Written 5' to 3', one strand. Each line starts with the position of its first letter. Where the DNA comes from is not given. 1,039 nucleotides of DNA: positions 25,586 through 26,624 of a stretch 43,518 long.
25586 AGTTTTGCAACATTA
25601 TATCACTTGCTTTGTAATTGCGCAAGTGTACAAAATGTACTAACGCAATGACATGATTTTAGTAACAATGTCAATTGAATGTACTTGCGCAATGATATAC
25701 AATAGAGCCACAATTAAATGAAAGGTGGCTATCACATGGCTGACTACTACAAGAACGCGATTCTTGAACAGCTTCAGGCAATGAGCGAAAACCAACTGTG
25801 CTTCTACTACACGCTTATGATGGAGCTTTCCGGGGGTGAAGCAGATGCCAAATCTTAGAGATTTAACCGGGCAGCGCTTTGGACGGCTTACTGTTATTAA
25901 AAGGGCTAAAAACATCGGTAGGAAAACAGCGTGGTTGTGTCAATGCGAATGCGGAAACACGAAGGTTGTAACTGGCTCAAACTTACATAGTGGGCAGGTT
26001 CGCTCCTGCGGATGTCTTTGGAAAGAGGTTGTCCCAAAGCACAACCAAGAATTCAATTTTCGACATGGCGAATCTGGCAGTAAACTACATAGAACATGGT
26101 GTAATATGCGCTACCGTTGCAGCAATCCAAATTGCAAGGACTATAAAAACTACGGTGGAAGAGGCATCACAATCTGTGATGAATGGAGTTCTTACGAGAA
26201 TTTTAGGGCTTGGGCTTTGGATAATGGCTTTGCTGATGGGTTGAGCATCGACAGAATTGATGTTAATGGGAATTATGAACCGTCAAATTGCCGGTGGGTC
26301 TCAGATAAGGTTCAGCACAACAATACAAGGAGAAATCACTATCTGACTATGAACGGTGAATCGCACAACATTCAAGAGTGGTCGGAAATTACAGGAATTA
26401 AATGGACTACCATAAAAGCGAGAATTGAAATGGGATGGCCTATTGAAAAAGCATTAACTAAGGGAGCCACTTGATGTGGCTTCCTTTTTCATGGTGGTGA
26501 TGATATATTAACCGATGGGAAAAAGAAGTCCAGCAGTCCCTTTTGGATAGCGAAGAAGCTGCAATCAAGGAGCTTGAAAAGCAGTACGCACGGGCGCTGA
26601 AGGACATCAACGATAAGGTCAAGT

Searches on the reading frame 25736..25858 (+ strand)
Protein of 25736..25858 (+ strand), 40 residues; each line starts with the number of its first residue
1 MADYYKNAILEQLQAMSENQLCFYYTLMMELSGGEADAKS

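Call 7: search_protein_families(library=pfam, proteins=[window:25736-25858:+], max_evalue=0.1)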
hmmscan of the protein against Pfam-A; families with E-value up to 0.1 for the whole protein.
window:25736-25858:+ (40 aa): 0 families

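Call 8: search_protein_families(library=phrogs, proteins=[window:25736-25858:+], max_evalue=0.1)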
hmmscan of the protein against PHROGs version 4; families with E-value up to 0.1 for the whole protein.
window:25736-25858:+ (40 aa): 0 families

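Call 51: find_homologous_proteins(query=A2, max_evalue=0.01)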
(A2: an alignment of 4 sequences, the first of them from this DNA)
Query A2 (4 sequences) (40 aa, profile of the alignment): 12 proteins with E <= 0.01 among 12 candidates.
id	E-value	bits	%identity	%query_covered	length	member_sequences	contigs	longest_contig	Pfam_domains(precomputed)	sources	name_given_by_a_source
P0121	8.5e-23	98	84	93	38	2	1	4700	-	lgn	-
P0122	3.5e-22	96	81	93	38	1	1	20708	-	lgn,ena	-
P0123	3.5e-22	96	84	93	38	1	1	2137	-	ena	-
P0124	1.0e-21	94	84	93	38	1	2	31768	-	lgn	-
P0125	5.5e-21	92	91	88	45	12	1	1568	-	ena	-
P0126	6.6e-21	92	81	93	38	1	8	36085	-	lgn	-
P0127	1.1e-20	91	84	93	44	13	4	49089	-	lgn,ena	-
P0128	2.4e-20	90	89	93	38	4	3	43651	-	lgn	-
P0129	3.1e-17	80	85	83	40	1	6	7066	-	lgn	-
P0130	3.6e-17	80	61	70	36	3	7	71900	-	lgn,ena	-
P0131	1.2e-15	75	69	90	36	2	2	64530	-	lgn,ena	-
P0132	7.0e-14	69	50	85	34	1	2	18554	-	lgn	-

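Call 52: find_encoding_contigs(protein=P0127, flank=2500, max_places=4)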
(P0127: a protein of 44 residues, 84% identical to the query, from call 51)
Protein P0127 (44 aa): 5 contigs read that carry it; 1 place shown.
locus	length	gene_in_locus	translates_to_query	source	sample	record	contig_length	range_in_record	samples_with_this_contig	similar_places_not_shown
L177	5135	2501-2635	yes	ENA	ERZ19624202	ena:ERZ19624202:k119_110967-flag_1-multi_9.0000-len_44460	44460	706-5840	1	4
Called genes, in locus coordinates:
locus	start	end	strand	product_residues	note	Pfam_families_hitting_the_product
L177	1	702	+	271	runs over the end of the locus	PF09479:Flg_new (weak)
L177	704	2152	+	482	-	PF05133:SPP1_portal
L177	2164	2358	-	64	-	PF10723:RepB-RCR_reg (weak), PF07878:RHH_5 (weak)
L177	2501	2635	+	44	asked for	-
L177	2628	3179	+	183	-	PF07463:NUMOD4, PF13392:HNH_3 (weak)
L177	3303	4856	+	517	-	PF04233:Phage_Mu_F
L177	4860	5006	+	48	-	-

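Call 53: find_encoding_contigs(protein=P0130, flank=2500, max_places=4)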
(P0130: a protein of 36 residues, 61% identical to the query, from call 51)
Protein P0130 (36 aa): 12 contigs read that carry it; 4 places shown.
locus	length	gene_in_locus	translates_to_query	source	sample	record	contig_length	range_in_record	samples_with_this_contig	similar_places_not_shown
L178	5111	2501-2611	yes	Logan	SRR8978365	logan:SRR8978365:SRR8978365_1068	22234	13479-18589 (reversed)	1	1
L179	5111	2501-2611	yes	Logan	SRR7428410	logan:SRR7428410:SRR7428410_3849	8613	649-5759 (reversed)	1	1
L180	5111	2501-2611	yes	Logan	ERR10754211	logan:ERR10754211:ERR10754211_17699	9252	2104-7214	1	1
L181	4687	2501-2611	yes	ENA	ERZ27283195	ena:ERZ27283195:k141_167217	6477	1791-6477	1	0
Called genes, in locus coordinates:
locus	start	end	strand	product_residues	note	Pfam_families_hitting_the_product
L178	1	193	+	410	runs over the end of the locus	PF04466:Terminase_3, PF17288:Terminase_3C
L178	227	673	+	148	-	-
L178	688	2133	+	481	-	PF05133:SPP1_portal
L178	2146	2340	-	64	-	PF10723:RepB-RCR_reg (weak)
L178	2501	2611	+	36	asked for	-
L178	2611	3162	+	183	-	PF07463:NUMOD4, PF13392:HNH_3 (weak)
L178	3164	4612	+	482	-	PF04233:Phage_Mu_F, PF15542:Ntox50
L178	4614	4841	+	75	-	-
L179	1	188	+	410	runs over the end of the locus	PF04466:Terminase_3, PF17288:Terminase_3C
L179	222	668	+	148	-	-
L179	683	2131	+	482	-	PF05133:SPP1_portal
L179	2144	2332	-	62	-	-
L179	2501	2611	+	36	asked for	-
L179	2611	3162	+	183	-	PF07463:NUMOD4, PF13392:HNH_3 (weak)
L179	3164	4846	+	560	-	PF04233:Phage_Mu_F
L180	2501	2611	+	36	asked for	-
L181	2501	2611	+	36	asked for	-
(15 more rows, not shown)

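Call 54: find_encoding_contigs(protein=P0131, flank=2500, max_places=4)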
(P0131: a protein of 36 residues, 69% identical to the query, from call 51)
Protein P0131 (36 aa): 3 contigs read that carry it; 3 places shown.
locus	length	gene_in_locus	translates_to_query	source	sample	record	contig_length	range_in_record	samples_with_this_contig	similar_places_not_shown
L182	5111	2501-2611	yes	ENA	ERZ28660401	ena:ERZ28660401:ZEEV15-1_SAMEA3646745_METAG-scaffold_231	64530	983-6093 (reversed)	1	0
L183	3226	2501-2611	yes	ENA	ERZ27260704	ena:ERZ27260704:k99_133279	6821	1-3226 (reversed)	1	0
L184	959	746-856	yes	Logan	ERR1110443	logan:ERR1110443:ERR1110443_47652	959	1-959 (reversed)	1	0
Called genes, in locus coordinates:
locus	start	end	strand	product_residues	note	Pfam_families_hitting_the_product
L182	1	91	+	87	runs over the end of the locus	-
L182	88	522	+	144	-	-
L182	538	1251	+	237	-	PF01183:Glyco_hydro_25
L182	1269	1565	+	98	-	-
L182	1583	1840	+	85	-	PF04531:Phage_holin_1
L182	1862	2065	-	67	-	-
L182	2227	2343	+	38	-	-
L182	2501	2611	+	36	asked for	-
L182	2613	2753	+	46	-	-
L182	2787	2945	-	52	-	-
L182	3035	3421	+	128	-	PF05067:Mn_catalase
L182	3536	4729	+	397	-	PF01996:F420_ligase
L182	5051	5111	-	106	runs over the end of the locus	-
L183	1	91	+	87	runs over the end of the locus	-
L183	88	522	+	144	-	-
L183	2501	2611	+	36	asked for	-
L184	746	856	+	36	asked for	-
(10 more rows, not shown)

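Call 56: search_protein_families(library=padloc, proteins=[window:25736-25858:+], max_evalue=0.01)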
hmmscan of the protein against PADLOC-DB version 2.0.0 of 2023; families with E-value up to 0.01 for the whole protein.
window:25736-25858:+ (40 aa): 0 families

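Call 57: search_protein_families(library=ncbifam, proteins=[window:25736-25858:+], max_evalue=0.01)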
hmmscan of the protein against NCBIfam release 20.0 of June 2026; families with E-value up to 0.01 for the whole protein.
window:25736-25858:+ (40 aa): 0 families

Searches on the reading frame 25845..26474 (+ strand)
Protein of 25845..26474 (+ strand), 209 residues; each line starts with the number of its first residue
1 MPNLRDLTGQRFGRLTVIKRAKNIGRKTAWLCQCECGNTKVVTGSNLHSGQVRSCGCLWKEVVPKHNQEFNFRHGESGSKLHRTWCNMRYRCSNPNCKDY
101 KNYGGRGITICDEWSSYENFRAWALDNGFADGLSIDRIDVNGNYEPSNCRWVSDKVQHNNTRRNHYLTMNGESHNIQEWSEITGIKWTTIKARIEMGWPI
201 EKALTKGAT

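Call 7: search_protein_families(library=pfam, proteins=[window:25845-26474:+], max_evalue=0.1)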
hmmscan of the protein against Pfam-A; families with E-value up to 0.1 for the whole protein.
window:25845-26474:+ (209 aa): 0 families

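Call 8: search_protein_families(library=phrogs, proteins=[window:25845-26474:+], max_evalue=0.1)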
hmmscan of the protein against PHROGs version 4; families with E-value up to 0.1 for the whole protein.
window:25845-26474:+ (209 aa): 13 families
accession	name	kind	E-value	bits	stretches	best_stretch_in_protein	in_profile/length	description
phrog_374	-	DNA, RNA and nucleotide metabolism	4.5e-75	254.6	1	1-203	191-395/617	HNH endonuclease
phrog_3377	-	DNA, RNA and nucleotide metabolism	2.4e-54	185.2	1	73-206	6-139/196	HNH endonuclease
phrog_8790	-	DNA, RNA and nucleotide metabolism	3.4e-34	119.9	1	72-195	15-133/241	restriction endonuclease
phrog_2081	-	DNA, RNA and nucleotide metabolism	3.9e-30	106.3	1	32-178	50-220/433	HNH endonuclease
phrog_953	-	DNA, RNA and nucleotide metabolism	2.4e-18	67.7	1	74-163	217-307/420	HNH endonuclease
phrog_28742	-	unknown function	3.6e-09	38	1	80-164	22-108/165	-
phrog_22195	-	unknown function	3.5e-07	31.1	1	5-69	8-69/148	-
phrog_27240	-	unknown function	1e-06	30.2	1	9-68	9-66/132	-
phrog_18493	-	unknown function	3.1e-05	25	1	5-49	58-100/136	-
phrog_4578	-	DNA, RNA and nucleotide metabolism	0.00056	20.8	1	121-164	17-62/130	HNH endonuclease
phrog_1065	-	unknown function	0.0024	18.8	1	169-206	53-90/192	-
phrog_35028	-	unknown function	0.0058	18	1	142-186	6-54/68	-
phrog_3118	-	DNA, RNA and nucleotide metabolism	0.023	15.1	1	133-170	69-103/287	HNH endonuclease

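Call 56: search_protein_families(library=padloc, proteins=[window:25845-26474:+], max_evalue=0.01)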
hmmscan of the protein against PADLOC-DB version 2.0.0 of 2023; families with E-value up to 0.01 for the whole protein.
window:25845-26474:+ (209 aa): 0 families

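Call 57: search_protein_families(library=ncbifam, proteins=[window:25845-26474:+], max_evalue=0.01)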
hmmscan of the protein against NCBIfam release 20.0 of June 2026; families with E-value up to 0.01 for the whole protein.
window:25845-26474:+ (209 aa): 0 families

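Call 83: search_solved_structures(query=window:25845-26474:+, max_evalue=1, show_alignments=1)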
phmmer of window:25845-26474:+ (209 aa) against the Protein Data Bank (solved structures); distinct sequences matched with E-value up to 1: 2.
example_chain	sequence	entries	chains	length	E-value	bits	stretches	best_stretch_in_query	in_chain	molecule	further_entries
5xmg_A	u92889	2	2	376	0.88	12.1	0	113-167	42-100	Uncharacterized protein | Tli4_C domain-containing protein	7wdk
8c5y_A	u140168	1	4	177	0.93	12.1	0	93-143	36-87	Replication factor A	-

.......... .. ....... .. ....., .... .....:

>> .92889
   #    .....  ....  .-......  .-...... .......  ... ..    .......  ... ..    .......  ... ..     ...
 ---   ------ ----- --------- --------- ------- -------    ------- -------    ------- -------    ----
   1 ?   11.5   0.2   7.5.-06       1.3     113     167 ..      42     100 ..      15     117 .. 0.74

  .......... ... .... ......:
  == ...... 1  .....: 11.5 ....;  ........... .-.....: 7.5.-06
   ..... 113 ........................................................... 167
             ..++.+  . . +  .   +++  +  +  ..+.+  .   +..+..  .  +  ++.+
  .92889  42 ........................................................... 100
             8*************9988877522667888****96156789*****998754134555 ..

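Call 93: predict_structure(protein=window:25845-26474:+)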
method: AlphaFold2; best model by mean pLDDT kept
length: 209 residues; sequences in the alignment: 1
mean_pLDDT: 33.8   pTM: 0.20
mean pLDDT of the five models: 33.8, 32.7, 31.1, 29.4, 24.5
residues with pLDDT >= 90: 0; 70-90: 0; 50-70: 26; < 50: 183
segments of 3 or more residues with pLDDT < 50: 1-15, 45-182, 189-209
pLDDT, mean of each block of 10 residues (from residue 1): 23 45 53 50 45 31 21 22 26 27 25 32 38 30 27 22 30 40 48 40 34
secondary structure, 60 per line:
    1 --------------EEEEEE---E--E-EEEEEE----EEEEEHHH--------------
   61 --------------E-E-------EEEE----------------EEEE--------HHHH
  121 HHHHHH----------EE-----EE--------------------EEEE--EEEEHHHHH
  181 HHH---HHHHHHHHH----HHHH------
elements in order: E15-20 E29-34 E39-43 E85-88 E105-108 H117-126 E166-169 E172-175 H176-183 H187-195 H200-203
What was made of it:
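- Tried and rejected: The single-sequence model was useless at pLDDT 34, so no fold search was run on it (call 93).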

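Call 94: search_protein_families(library=pfam, alignment_id=A6, max_evalue=1)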
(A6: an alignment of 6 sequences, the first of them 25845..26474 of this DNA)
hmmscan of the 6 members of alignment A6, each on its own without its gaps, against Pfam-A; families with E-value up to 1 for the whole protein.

A. member 1, window:25845-26474:+ (209 aa): 0 families

B. families by the number of members that match (of 6 scanned): 4 families
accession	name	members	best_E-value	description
PF06491.16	Disulph_isomer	1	0.045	Disulphide isomerase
PF08281.18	Sigma70_r4_2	1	0.17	Sigma-70, region 4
PF23359.1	Lsr2_DNA-bd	1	0.3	Lsr2 DNA-binding domain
PF13542.12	HTH_Tnp_ISL3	1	0.32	Helix-turn-helix domain of transposase family ISL3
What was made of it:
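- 25845..26474 (+): NucB (209 aa), in a family annotated as HNH endonuclease. It is unrelated to NucA. There is no Pfam, NCBIfam or PDB-sequence hit (calls 7, 57, 83, 94).
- On Free-standing homing endonuclease gene: NucB: only PHROG families annotated as HNH endonuclease (4.5e-75), with no Pfam or PDB hit (calls 8, 83, 94), so the feature is met firmly for NucA and only at annotation level for NucB.
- Tried and rejected: Pfam on six NucB-family members found nothing (call 94).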
